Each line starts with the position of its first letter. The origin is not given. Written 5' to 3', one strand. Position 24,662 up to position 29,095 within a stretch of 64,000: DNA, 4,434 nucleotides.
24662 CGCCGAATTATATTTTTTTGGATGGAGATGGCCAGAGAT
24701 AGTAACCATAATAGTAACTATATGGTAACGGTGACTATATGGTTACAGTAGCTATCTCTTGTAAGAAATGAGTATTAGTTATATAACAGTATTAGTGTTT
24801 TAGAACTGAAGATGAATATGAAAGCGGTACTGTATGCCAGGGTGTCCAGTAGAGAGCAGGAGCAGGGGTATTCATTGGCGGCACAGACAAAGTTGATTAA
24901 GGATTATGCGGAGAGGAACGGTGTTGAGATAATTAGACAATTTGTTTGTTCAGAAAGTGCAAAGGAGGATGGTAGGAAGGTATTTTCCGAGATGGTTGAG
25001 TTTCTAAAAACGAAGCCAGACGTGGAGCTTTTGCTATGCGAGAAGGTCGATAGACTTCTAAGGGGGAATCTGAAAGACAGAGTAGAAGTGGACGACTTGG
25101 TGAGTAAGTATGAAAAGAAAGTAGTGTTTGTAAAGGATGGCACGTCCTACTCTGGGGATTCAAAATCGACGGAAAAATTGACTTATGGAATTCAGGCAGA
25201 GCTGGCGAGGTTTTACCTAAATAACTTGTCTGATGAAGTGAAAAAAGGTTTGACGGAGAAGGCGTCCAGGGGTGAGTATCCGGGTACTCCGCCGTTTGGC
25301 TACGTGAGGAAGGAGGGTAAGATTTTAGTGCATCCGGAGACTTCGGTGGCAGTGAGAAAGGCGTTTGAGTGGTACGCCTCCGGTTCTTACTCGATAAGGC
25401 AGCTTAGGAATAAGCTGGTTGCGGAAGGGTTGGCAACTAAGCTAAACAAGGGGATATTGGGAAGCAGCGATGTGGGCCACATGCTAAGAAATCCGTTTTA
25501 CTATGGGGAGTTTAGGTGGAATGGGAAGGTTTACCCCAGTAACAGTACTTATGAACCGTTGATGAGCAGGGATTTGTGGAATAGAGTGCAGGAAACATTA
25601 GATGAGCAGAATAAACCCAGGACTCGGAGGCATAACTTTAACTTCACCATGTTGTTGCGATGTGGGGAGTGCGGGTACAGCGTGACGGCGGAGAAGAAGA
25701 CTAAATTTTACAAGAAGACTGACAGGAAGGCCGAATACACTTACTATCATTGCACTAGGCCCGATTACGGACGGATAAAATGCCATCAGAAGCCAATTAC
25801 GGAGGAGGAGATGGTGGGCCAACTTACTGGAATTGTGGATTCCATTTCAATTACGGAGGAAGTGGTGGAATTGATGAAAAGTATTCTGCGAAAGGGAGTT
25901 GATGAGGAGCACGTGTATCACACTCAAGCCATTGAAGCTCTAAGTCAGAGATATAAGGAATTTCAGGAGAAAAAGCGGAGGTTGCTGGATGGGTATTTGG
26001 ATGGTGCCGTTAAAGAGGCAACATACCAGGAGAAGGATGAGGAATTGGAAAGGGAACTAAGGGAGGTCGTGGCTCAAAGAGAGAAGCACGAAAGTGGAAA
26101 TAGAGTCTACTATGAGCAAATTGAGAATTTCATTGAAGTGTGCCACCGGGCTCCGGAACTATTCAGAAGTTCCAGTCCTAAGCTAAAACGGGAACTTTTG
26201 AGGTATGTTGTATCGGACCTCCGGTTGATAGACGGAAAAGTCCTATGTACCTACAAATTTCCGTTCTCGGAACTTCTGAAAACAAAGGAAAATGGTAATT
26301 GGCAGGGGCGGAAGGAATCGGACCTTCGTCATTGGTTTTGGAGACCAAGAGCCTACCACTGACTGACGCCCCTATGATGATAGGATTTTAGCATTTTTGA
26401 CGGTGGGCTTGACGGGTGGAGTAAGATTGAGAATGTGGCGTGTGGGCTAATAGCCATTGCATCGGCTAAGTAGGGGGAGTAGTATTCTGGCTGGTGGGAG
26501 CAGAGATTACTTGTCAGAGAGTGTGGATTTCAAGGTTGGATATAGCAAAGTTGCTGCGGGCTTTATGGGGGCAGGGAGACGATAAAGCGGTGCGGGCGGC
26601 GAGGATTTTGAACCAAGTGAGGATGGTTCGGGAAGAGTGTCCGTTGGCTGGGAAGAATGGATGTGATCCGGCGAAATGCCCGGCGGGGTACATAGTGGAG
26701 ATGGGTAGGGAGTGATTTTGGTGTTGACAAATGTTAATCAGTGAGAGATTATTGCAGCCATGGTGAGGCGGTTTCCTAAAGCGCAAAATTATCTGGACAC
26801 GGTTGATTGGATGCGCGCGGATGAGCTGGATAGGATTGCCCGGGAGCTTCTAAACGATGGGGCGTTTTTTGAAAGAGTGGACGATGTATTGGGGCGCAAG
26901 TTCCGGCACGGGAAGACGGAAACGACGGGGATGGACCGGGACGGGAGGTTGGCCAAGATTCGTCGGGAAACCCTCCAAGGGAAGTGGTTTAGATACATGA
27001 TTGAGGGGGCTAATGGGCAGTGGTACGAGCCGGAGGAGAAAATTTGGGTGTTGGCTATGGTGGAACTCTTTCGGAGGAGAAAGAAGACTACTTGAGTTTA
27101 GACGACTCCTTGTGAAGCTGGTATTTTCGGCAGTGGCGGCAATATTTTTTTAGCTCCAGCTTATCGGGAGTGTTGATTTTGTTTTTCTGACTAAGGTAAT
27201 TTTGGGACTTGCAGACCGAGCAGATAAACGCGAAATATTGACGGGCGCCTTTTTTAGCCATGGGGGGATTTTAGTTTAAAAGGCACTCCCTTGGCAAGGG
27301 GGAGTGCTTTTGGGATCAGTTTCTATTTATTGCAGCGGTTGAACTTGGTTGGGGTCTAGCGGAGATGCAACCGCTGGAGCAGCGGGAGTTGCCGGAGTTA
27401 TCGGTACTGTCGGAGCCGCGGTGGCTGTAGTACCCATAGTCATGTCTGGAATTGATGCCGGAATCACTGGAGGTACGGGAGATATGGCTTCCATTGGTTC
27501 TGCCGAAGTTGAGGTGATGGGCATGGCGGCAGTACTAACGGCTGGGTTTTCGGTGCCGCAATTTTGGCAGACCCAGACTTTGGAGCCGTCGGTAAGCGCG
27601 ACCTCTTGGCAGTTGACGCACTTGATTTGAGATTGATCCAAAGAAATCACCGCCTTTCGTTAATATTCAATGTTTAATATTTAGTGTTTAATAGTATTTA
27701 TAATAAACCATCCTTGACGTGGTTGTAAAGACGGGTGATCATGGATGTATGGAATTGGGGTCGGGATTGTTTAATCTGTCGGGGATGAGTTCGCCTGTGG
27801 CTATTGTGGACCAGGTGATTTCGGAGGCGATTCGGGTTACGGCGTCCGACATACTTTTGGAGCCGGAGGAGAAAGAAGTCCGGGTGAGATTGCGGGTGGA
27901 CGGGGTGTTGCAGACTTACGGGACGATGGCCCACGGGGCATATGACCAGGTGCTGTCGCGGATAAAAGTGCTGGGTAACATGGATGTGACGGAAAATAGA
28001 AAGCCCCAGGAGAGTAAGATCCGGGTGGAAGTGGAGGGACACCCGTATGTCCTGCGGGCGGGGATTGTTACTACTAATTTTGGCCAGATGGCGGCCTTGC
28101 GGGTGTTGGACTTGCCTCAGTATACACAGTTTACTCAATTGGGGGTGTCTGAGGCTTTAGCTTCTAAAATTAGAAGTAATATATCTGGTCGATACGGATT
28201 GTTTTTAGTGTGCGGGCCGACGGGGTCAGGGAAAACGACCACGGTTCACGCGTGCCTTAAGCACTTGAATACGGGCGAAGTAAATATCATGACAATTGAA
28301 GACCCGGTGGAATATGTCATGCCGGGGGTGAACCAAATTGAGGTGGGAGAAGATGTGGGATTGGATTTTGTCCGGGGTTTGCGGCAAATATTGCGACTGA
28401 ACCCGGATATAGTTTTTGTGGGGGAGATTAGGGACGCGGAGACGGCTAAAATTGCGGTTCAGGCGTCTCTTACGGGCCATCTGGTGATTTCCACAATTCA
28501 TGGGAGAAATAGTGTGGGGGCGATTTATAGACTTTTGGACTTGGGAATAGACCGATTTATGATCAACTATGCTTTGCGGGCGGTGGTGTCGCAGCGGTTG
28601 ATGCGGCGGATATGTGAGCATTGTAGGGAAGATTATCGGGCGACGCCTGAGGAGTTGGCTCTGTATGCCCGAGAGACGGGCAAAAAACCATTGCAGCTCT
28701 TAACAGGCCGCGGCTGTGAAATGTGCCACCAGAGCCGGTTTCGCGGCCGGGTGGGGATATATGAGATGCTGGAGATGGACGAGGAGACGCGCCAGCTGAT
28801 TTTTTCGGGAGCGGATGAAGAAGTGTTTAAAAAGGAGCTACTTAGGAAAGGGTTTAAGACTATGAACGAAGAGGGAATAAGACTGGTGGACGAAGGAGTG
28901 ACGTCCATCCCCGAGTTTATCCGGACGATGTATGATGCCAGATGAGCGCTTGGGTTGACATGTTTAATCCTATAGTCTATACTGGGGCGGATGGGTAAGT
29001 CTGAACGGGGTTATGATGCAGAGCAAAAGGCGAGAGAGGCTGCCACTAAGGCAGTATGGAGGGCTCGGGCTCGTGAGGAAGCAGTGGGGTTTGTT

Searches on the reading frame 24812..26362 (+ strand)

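Call 77: search_protein_families(library=pfam, proteins=[window:24812-26362:+], max_evalue=0.001)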
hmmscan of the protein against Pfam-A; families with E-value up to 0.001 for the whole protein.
window:24812-26362:+ (516 aa): 3 families
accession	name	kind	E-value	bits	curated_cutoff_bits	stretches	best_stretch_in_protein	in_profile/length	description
PF00239.26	Resolvase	-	2e-21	77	23.3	1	5-155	1-144/145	Resolvase, N terminal domain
PF07508.19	Recombinase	-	2.1e-16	60.5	21.1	1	175-265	1-101/102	Recombinase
PF13408.12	Zn_ribbon_recom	-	2.5e-07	31.4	25.3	1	278-333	2-48/58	Recombinase zinc beta ribbon domain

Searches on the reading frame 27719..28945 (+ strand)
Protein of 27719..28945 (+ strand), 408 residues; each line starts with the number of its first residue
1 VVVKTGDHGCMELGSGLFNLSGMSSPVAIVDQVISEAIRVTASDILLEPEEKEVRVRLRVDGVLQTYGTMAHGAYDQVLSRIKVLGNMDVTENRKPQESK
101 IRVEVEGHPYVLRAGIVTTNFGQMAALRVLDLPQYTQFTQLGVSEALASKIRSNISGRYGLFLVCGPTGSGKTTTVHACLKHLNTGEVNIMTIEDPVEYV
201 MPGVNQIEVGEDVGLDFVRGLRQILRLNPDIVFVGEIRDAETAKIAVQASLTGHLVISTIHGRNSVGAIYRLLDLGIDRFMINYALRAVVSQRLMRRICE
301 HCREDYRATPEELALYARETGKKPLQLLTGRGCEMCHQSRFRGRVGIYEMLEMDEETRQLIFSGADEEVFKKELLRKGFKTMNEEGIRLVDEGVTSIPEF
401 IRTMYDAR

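Call 11: search_protein_families(library=pfam, proteins=[window:27719-28945:+], max_evalue=0.01)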
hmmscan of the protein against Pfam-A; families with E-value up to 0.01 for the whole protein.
window:27719-28945:+ (408 aa): 8 families
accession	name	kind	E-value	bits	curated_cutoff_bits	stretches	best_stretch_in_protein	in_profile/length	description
PF00437.27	T2SSE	-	3.9e-109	365.2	24.9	1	28-402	10-370/370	Type II/IV secretion system protein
PF13191.12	AAA_16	-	9.1e-05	23.4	32.6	1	146-187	11-52/167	AAA ATPase domain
PF13401.12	AAA_22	-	0.0017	19.1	27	1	160-196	6-42/130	AAA domain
PF12775.13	AAA_7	-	0.0029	17.6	25.8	1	162-193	36-67/181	P-loop containing dynein motor region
PF25199.1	nSTAND_NTPase5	-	0.0032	17.8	34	0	141-180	22-62/145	Novel STAND NTPase 5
PF13476.12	AAA_23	-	0.0036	18.4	27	1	160-178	20-38/201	AAA domain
PF00004.35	AAA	-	0.0038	18.1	21.2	1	163-195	2-31/131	ATPase family associated with various cellular activities (AAA)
PF07728.20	AAA_5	-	0.0095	16.4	22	0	163-264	3-102/139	AAA domain (dynein-related subfamily)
